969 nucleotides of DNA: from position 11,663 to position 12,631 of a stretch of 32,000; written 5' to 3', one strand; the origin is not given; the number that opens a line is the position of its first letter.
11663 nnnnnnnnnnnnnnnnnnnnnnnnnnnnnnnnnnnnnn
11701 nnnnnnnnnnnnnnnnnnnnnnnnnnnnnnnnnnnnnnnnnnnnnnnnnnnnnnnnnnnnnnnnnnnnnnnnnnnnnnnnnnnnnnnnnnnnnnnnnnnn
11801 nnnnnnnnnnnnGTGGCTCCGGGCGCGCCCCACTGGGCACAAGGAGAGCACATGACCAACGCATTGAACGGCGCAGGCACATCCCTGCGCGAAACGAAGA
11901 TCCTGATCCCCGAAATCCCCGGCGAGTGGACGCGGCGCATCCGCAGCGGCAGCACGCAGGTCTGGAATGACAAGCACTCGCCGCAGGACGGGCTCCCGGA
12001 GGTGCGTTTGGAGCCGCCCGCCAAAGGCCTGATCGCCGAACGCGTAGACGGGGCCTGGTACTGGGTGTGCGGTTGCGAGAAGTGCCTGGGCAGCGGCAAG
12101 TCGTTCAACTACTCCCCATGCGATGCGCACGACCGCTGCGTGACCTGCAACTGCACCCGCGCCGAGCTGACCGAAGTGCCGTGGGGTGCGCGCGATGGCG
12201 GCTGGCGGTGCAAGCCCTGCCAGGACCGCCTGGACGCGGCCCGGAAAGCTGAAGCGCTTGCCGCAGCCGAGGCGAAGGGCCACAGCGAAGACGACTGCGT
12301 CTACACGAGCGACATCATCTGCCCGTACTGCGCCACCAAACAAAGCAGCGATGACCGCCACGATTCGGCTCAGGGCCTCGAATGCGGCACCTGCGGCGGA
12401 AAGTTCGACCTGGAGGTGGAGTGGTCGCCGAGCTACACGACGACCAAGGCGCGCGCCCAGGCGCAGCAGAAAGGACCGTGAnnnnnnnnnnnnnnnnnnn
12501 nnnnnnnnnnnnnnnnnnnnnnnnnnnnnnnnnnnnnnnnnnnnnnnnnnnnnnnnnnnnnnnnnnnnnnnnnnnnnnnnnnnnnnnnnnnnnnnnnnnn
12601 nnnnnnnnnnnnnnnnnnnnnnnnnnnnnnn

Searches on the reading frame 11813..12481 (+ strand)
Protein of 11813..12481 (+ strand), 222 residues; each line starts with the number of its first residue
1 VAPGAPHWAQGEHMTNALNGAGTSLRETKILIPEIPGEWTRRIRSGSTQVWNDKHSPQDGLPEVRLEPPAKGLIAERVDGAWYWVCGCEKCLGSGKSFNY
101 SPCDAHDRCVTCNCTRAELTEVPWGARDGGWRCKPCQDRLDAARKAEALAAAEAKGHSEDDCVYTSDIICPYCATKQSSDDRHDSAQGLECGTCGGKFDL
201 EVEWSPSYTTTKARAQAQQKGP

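Call 47: search_protein_families(library=phrogs, proteins=[window:11813-12481:+], max_evalue=0.001)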
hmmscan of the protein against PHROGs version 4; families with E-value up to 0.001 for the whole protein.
window:11813-12481:+ (222 aa): 3 families
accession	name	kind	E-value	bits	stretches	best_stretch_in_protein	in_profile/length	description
phrog_27543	-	unknown function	5.8e-48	164.2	1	27-212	4-184/197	-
phrog_6504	-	unknown function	1.8e-06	29.1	1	164-213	4-59/61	-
phrog_14328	-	unknown function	1.3e-05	26.3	1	155-213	65-124/141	-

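Call 90: search_protein_families(library=pfam, proteins=[window:11813-12481:+], max_evalue=0.05)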
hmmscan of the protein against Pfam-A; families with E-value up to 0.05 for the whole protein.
window:11813-12481:+ (222 aa): 0 families
